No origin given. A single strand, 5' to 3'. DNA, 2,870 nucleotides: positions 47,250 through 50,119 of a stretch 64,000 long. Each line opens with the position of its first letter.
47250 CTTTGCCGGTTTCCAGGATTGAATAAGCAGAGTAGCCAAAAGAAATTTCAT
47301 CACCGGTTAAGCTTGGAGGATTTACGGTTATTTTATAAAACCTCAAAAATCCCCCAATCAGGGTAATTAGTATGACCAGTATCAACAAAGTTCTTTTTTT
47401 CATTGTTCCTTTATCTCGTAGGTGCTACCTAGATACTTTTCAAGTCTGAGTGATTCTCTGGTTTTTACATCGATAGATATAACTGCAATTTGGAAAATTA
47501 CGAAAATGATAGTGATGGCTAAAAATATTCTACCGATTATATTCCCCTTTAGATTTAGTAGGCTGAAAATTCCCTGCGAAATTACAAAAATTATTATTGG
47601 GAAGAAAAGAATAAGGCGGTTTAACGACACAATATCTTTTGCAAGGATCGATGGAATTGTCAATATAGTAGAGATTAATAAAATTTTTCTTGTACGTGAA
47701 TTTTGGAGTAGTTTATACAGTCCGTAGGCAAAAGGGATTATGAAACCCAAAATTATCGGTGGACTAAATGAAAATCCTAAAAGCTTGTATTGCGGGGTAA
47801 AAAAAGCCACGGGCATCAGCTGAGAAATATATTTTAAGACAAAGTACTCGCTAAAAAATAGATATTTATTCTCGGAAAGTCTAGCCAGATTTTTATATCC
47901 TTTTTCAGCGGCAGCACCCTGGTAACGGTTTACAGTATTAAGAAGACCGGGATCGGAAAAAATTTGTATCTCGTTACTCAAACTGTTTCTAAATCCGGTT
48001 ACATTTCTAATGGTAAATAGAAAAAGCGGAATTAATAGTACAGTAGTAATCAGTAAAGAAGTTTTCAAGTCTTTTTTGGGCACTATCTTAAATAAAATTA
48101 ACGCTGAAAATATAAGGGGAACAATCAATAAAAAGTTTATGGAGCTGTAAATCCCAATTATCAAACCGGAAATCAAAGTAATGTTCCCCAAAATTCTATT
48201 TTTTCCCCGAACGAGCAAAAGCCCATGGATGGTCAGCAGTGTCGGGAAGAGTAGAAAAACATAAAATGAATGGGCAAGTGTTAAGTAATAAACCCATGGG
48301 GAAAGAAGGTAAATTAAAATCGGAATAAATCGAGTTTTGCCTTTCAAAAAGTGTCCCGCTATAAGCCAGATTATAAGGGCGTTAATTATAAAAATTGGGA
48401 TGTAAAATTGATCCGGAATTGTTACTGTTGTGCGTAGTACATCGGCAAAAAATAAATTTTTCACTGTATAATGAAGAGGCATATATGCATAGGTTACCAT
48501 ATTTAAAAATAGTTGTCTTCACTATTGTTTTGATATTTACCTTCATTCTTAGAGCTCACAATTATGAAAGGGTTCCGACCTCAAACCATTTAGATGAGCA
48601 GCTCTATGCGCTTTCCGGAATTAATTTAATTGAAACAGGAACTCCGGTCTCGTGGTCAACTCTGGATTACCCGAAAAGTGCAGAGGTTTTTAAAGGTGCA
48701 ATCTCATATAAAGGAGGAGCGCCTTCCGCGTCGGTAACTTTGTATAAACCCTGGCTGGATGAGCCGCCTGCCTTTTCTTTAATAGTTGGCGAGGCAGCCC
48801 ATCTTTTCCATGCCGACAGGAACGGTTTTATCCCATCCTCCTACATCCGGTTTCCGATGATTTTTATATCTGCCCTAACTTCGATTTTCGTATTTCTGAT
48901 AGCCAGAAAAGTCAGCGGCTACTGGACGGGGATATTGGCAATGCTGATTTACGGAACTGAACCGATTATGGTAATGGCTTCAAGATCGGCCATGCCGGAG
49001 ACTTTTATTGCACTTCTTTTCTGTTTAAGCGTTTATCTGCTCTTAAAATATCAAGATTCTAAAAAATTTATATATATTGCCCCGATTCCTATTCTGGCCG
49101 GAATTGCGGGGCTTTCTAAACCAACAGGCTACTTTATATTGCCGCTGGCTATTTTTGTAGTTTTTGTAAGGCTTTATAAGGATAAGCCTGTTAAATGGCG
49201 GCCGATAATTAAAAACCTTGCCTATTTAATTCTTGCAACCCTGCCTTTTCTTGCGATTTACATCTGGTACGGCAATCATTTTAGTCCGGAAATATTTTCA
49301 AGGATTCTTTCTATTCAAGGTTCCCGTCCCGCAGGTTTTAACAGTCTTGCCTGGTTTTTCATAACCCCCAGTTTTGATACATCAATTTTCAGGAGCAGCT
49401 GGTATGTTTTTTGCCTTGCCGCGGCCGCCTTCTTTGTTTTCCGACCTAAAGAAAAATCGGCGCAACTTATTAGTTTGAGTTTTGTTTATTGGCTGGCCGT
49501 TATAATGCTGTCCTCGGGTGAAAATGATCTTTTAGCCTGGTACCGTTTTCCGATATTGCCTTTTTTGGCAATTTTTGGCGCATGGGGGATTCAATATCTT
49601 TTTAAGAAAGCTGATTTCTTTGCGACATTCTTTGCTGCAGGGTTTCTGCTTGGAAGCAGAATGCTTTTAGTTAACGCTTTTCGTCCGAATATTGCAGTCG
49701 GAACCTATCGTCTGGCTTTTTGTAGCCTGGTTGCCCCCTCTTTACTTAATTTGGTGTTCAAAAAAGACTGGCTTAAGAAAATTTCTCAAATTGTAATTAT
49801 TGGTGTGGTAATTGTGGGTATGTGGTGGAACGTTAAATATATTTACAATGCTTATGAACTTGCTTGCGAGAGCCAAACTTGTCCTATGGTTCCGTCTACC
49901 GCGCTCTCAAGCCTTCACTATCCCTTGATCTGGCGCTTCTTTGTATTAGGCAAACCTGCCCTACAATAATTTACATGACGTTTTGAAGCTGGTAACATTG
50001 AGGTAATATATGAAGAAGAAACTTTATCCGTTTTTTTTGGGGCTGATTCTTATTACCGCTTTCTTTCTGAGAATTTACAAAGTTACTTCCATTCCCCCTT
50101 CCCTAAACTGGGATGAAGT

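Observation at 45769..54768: Four-member GT-C family A with a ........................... loop, arranged as three tandem copies plus one inverted copy, and a truncated relative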

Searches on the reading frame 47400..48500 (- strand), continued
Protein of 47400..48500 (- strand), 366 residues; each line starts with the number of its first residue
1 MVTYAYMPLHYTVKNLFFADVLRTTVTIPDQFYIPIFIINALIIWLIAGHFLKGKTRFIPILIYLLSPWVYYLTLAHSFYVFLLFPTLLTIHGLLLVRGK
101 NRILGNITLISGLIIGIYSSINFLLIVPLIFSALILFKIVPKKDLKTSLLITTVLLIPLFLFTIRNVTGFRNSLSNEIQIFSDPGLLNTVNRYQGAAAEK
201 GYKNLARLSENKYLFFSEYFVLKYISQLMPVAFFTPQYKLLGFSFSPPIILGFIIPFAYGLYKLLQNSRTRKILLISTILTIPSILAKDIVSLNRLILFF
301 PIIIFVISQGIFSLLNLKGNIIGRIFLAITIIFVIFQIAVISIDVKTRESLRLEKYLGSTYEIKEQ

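Call 82: find_related_loci(query=A3, collection=metagenome_contigs, flank=4000)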
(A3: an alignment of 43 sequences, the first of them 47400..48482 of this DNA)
Query A3 (360 aa) in metagenome_contigs; peptide patterns used: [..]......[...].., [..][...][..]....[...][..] (x = any residue, [..] = any of these).
600 stretches matched a pattern (row limit reached: there are more); 28 encode a relative of the query (tblastn E <= 1e-3); 28 distinct loci.
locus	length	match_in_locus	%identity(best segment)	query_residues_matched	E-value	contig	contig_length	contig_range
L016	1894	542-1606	52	4-359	2e-117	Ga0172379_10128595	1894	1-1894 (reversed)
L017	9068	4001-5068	50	4-359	3e-106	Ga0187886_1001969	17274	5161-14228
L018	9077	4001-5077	47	2-360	3e-101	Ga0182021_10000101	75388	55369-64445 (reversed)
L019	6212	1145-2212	50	4-359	8e-100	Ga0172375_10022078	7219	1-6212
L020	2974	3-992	52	29-359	7e-100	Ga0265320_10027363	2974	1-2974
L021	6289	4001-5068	46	4-359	3e-96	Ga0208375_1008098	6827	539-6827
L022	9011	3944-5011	46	4-359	5e-93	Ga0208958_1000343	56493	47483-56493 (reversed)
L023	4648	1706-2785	48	1-359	7e-93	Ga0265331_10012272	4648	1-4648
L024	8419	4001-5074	43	2-360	1e-85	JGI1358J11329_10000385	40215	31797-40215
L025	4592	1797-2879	45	2-360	1e-85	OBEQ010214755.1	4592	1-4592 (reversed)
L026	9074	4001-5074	41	2-360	2e-85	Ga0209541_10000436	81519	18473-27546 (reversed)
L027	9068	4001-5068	49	4-359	9e-108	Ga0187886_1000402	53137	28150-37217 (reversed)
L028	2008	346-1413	43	2-359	6e-85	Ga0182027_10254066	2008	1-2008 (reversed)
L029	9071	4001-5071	43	2-360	4e-81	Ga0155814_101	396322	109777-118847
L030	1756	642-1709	44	2-359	3e-85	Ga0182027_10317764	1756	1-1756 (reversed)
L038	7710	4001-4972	36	25-348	7e-46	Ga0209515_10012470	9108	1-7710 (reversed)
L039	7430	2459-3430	36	25-348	7e-46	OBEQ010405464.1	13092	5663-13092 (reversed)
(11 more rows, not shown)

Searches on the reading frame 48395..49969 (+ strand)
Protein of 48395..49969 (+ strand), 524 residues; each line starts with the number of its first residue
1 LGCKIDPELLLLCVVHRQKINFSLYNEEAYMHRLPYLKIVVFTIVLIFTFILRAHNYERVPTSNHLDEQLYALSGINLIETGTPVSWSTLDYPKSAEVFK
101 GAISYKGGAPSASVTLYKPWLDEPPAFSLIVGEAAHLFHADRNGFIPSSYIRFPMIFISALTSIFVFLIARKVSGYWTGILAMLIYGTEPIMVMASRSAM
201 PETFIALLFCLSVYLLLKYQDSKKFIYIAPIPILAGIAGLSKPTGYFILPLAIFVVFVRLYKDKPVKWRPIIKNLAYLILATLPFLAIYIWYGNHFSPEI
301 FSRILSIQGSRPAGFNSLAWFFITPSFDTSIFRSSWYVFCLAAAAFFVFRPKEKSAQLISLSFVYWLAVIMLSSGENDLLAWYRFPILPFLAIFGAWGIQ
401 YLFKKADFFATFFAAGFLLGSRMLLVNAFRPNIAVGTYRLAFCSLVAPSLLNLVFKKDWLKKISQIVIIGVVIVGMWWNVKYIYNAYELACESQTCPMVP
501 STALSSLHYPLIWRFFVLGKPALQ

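Call 4: search_protein_families(library=pfam, proteins=[window:48395-49969:+], max_evalue=0.01)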
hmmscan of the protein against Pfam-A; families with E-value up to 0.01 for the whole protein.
window:48395-49969:+ (524 aa): 2 families
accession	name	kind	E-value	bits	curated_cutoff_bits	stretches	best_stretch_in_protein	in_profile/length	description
PF13231.12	PMT_2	-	2.1e-12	48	26.1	1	123-291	2-160/160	Dolichyl-phosphate-mannose-protein mannosyltransferase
PF02366.24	PMT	-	4.3e-10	40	22.7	1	147-288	81-228/245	Dolichyl-phosphate-mannose-protein mannosyltransferase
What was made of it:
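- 48485..49969 (+): A different PMT_2-type GT-C (494 aa), not a member of the family. It separates the inverted unit from the tandem trio. PMT_2 48 bits (call 4).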

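Call 35: search_protein_families(library=ncbifam, proteins=[window:48485-49969:+], max_evalue=0.01)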
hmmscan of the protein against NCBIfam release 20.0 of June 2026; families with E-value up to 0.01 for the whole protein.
window:48485-49969:+ (494 aa): 0 families
